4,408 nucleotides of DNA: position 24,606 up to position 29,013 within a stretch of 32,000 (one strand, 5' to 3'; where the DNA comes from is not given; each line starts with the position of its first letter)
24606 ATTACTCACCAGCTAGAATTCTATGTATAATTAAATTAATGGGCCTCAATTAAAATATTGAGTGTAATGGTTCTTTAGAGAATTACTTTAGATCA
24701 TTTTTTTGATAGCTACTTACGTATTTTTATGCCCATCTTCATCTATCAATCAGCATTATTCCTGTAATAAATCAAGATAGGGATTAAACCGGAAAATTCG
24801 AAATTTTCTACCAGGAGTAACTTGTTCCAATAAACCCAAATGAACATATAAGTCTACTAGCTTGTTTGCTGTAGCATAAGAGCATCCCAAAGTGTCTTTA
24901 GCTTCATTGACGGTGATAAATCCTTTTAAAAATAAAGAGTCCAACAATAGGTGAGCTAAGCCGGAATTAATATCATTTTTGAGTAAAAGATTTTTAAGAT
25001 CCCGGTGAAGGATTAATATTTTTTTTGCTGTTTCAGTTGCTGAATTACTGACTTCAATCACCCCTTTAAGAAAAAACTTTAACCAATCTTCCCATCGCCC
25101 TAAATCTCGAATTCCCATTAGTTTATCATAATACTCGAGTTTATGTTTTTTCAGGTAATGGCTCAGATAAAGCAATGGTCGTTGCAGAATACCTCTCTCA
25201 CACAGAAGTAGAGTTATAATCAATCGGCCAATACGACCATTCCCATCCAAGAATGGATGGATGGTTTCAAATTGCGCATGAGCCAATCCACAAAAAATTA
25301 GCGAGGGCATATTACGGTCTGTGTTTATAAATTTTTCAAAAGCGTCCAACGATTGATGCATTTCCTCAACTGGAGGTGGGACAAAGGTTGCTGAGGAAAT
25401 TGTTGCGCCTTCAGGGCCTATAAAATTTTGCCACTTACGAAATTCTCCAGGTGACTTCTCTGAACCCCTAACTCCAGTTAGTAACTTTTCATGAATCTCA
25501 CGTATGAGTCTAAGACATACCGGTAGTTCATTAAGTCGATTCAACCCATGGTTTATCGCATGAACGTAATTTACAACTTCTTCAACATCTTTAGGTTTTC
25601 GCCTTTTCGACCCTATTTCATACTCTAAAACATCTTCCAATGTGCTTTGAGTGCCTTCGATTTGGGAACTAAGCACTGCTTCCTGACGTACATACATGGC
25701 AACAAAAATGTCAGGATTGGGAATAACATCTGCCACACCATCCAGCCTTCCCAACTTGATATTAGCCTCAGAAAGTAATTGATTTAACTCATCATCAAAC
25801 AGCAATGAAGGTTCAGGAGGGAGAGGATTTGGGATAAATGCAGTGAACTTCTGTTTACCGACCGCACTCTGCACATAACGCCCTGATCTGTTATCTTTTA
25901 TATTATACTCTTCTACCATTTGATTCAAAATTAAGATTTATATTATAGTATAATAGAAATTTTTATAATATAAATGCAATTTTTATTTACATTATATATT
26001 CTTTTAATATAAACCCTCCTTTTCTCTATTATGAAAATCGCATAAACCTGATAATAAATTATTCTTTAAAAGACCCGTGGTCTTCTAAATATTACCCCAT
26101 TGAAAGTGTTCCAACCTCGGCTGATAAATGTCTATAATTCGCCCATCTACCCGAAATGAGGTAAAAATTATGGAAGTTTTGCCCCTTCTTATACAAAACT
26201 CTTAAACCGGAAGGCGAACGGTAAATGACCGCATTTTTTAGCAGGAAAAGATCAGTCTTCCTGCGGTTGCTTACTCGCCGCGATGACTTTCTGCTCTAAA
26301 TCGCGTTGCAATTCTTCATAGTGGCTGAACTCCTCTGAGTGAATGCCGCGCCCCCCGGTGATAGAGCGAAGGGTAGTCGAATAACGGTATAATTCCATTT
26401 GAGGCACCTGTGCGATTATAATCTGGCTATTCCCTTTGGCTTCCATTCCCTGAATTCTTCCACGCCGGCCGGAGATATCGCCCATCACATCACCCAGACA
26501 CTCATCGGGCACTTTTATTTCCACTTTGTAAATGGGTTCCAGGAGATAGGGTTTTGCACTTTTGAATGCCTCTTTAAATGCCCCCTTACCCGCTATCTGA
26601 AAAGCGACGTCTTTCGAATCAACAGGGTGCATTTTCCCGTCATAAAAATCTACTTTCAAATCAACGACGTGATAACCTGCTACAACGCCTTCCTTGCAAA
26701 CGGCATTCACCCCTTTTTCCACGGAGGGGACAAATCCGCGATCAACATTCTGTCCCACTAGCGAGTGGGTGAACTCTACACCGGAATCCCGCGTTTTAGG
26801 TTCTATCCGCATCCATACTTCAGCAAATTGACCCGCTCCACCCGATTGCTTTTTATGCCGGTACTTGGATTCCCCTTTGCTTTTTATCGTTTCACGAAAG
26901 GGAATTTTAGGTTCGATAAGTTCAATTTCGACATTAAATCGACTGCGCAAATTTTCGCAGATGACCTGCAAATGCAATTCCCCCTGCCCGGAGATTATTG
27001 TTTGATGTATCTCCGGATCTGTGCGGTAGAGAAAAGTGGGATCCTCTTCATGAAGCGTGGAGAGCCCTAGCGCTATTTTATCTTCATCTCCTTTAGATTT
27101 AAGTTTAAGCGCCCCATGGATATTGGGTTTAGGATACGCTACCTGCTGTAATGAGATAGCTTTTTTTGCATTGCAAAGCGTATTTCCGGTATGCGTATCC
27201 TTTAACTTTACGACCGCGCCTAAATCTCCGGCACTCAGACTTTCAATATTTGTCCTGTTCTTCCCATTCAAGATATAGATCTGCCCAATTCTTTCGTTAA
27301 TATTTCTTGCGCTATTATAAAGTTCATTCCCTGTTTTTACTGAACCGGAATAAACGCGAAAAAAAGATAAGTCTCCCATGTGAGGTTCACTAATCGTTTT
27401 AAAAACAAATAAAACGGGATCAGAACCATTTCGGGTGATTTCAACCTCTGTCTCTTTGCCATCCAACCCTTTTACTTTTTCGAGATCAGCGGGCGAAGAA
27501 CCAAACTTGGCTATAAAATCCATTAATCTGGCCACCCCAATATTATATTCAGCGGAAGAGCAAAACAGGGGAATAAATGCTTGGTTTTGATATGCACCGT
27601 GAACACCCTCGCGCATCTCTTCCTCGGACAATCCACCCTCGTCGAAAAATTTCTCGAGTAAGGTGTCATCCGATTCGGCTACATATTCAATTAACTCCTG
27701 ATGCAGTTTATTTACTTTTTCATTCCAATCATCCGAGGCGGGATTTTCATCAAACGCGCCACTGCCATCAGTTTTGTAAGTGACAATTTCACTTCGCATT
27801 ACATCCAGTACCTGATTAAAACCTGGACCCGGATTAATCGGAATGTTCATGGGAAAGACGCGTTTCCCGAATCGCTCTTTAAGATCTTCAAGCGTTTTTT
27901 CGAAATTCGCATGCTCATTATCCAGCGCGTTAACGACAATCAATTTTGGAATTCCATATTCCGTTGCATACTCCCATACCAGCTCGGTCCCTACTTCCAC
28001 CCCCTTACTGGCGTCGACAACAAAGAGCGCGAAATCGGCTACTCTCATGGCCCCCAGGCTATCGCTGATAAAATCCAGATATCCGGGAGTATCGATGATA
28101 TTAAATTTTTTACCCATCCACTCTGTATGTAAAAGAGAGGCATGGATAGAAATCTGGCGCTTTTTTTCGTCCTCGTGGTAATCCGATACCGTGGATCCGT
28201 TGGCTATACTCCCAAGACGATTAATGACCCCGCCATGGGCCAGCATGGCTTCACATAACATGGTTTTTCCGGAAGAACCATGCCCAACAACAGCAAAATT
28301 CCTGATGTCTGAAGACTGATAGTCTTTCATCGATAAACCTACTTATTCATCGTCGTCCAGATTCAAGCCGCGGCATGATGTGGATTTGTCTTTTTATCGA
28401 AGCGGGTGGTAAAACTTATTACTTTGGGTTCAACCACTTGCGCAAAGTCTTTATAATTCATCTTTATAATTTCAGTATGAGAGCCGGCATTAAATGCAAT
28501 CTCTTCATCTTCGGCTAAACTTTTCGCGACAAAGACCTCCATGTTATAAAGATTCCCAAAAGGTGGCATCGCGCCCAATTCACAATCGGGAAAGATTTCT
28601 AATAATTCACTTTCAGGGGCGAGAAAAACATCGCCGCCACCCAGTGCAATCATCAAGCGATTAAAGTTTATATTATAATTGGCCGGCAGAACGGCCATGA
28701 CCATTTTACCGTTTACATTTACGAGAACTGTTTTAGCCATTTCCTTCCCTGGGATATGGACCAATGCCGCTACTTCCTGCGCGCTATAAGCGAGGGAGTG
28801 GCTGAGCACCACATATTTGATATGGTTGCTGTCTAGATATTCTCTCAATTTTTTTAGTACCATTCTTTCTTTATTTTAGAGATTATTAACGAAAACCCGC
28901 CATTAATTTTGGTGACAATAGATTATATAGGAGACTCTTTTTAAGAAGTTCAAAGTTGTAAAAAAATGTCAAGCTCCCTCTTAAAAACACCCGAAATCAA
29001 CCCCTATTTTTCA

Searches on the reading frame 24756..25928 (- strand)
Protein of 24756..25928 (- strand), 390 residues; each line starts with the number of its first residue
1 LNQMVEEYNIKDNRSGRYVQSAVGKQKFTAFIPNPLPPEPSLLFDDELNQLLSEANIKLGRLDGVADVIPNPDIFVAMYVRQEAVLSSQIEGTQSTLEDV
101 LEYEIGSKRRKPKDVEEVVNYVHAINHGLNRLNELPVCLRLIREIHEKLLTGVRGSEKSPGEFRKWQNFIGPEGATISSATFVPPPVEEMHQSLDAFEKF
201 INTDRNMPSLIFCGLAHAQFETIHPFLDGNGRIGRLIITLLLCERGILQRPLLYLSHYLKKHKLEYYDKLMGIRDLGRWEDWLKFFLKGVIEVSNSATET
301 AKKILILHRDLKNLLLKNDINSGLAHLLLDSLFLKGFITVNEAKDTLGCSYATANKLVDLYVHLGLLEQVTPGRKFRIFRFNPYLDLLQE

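Call 13: search_protein_families(library=pfam, proteins=[window:24756-25928:-])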
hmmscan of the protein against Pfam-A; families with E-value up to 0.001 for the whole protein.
window:24756-25928:- (390 aa): 2 families
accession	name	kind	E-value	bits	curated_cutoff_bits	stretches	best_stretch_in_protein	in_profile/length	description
PF13784.11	Fic_N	-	6.7e-31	106.6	26.7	1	50-129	2-81/82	Fic/DOC family N-terminal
PF02661.23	Fic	-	1.2e-16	61.8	24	1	137-242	2-93/93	Fic/DOC family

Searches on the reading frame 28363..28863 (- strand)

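Call 13: search_protein_families(library=pfam, proteins=[window:28363-28863:-])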
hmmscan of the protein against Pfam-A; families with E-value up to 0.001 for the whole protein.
window:28363-28863:- (166 aa): 1 family
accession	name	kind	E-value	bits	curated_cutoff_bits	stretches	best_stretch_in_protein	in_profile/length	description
PF04073.20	tRNA_edit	-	7.4e-24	84.6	25.5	1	22-141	1-121/123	Aminoacyl-tRNA editing domain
